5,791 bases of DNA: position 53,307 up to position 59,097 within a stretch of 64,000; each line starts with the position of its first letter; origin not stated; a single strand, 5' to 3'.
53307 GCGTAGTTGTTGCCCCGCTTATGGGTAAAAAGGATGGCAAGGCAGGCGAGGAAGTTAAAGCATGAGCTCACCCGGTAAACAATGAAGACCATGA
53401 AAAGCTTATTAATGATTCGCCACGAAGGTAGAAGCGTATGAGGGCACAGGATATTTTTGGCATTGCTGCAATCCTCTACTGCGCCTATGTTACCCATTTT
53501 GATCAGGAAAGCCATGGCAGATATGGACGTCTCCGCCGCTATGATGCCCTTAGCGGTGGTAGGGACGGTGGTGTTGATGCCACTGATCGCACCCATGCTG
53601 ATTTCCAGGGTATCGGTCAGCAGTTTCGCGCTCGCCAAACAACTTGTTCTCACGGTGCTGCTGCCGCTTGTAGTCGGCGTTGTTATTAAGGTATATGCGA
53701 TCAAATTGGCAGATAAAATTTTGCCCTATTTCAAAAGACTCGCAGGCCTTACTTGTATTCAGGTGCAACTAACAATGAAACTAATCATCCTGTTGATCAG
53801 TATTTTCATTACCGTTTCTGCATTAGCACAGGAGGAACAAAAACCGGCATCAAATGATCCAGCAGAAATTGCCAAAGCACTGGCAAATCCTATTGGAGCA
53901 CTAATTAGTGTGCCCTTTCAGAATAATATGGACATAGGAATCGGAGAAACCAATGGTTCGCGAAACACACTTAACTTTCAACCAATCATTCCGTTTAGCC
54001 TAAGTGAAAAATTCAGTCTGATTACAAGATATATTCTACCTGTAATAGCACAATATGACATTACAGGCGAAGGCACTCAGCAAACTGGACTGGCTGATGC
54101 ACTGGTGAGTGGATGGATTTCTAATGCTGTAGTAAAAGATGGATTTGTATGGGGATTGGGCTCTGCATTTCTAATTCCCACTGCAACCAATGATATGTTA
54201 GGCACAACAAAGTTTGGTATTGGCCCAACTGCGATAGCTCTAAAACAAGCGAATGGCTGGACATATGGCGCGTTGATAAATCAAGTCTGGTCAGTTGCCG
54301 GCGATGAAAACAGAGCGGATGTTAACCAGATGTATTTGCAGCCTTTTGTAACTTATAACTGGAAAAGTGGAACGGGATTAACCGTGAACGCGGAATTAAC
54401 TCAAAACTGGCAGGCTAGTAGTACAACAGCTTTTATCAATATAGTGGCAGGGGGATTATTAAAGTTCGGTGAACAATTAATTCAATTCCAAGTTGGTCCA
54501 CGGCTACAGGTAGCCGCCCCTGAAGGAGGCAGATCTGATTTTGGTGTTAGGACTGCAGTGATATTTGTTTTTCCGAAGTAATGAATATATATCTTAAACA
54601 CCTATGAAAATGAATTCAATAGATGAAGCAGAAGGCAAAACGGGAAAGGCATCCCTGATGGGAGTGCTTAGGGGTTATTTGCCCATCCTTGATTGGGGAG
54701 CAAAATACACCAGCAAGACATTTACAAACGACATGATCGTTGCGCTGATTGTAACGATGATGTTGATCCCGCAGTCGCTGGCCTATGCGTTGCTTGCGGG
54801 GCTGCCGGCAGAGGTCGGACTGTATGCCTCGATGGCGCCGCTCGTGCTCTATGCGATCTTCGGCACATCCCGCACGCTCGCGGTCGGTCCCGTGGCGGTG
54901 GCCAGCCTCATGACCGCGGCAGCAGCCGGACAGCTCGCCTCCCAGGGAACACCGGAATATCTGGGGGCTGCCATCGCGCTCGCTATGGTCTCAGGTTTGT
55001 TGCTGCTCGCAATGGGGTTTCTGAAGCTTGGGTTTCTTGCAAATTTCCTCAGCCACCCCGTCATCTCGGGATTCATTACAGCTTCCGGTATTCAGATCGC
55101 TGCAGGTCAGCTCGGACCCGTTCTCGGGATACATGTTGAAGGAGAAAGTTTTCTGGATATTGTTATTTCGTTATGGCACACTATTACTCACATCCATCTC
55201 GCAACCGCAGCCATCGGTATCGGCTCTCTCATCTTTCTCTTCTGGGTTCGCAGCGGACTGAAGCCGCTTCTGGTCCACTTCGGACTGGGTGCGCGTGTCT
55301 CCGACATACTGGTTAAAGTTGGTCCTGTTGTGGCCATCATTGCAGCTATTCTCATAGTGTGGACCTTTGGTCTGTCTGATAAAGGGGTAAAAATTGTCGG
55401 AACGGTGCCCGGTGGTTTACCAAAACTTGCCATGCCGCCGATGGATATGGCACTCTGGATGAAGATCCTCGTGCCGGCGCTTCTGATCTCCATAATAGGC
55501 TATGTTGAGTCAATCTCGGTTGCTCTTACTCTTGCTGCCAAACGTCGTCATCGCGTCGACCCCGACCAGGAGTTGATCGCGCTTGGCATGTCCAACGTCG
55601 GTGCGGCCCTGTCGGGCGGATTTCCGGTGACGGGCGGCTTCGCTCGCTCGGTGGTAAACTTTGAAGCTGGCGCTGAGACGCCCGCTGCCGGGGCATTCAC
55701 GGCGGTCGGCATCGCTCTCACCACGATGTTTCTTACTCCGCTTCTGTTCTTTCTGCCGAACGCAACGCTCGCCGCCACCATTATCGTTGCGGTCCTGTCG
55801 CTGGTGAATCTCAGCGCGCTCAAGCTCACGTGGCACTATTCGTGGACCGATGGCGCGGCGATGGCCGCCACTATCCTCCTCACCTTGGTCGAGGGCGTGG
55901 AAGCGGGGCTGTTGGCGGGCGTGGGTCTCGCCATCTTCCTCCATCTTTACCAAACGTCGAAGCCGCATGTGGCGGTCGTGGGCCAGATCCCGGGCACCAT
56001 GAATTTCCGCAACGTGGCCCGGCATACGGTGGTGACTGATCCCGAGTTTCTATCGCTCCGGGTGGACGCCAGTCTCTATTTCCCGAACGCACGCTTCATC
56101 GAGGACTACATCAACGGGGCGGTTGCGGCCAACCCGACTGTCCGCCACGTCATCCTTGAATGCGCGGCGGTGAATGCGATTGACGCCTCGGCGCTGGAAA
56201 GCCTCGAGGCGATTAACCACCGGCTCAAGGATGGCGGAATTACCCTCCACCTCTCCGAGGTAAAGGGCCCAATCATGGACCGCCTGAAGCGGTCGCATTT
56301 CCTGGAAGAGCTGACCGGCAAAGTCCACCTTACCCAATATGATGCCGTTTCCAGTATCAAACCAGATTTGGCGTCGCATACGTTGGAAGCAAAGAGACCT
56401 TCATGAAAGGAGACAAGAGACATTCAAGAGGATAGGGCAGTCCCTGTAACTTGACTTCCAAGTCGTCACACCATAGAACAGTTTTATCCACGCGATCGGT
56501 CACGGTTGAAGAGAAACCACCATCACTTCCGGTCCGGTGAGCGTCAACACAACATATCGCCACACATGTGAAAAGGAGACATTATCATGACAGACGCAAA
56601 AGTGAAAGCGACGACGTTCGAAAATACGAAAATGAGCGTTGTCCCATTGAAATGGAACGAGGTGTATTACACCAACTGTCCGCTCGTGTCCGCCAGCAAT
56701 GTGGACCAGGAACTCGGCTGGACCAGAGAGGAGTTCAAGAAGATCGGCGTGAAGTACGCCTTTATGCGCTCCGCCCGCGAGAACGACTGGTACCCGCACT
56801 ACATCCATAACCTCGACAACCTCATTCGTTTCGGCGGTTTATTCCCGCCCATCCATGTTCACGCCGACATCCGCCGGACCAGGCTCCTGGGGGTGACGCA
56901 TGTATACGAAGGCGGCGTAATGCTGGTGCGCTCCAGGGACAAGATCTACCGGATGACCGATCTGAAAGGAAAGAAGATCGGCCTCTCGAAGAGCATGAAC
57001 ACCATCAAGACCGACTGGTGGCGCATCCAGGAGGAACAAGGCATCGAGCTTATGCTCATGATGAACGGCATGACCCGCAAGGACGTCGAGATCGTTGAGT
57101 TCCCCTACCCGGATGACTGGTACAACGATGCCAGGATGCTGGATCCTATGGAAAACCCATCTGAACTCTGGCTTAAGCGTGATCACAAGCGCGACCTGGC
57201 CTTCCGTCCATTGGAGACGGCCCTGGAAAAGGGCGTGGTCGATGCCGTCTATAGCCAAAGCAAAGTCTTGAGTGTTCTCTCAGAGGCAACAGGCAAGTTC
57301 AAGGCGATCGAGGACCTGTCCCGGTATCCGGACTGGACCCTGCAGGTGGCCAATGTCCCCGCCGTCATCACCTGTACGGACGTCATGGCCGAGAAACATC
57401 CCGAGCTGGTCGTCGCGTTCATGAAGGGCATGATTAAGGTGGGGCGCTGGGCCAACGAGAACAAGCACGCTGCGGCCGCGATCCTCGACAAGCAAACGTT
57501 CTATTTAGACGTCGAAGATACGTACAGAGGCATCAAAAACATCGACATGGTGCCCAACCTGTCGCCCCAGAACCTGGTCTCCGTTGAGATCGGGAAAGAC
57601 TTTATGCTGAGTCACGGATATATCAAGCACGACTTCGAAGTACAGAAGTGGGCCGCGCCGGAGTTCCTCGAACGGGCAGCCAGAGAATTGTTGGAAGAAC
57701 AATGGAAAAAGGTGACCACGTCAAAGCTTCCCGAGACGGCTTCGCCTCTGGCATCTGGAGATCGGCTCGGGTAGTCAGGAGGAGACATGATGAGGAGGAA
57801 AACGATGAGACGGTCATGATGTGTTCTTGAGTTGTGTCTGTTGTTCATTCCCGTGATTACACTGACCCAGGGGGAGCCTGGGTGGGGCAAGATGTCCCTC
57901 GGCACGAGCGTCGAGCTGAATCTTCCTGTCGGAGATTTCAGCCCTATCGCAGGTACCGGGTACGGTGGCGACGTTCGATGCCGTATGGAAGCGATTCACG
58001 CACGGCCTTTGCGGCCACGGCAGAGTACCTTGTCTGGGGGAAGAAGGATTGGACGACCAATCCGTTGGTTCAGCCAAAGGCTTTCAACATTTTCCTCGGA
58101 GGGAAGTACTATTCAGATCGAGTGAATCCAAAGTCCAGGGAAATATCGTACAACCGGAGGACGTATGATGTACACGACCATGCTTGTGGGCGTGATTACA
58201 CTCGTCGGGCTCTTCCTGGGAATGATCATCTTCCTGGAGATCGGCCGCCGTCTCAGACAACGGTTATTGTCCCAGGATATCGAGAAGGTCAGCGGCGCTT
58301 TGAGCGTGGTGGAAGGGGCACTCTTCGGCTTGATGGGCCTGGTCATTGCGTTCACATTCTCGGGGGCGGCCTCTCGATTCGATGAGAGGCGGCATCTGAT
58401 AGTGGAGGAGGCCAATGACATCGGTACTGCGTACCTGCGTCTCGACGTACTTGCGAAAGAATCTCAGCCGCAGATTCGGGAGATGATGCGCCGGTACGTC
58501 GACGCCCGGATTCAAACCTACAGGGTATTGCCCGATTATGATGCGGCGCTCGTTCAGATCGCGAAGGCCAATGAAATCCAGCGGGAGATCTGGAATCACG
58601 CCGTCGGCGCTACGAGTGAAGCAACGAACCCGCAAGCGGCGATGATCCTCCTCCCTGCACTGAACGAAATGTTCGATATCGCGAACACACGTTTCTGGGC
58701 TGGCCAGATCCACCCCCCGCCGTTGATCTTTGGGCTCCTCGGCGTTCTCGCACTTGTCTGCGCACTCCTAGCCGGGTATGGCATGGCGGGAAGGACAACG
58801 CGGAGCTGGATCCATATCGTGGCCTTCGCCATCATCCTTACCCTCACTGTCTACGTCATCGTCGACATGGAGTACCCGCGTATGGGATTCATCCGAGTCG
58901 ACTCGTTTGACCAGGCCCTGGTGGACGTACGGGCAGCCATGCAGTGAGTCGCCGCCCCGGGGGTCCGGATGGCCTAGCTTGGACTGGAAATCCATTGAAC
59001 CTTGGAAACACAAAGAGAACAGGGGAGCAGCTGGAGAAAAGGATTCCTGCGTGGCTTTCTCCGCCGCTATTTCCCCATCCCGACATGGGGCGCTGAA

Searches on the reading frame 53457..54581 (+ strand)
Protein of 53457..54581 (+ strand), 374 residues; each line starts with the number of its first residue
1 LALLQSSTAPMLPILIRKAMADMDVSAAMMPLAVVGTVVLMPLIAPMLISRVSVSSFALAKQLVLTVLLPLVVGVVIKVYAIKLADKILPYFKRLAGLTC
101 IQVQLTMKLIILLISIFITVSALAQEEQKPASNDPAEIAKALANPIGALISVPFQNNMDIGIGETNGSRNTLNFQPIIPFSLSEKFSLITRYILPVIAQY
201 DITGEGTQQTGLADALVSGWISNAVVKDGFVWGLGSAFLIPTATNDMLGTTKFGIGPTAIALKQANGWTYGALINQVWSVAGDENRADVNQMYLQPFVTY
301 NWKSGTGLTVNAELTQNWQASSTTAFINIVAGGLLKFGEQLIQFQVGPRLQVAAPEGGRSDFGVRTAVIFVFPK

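Call 76: search_protein_families(library=pfam, proteins=[window:53457-54581:+], max_evalue=0.0001)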
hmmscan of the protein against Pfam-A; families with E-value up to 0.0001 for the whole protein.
window:53457-54581:+ (374 aa): 1 family
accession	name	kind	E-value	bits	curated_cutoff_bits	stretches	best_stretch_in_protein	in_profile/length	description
PF13593.11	SBF_like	-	2.6e-05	24.1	25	1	24-122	120-210/313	SBF-like CPA transporter family (DUF4137)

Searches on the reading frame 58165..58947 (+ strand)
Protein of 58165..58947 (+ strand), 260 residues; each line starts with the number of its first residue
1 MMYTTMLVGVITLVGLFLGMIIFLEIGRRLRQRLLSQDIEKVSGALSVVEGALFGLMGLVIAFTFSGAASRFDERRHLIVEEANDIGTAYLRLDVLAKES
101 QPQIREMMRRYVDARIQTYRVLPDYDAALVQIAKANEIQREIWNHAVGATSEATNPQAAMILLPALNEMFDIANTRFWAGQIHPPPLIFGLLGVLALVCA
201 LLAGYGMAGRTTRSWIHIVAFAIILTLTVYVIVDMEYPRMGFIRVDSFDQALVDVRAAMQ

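Call 77: search_protein_families(library=pfam, proteins=[window:58165-58947:+], max_evalue=0.0001)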
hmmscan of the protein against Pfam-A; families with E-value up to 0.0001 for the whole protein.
window:58165-58947:+ (260 aa): 1 family
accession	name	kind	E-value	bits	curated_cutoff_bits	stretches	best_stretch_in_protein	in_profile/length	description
PF14023.12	Bestrophin-like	-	1.6e-17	64.3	32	1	21-246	8-228/232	Bestrophin-like domain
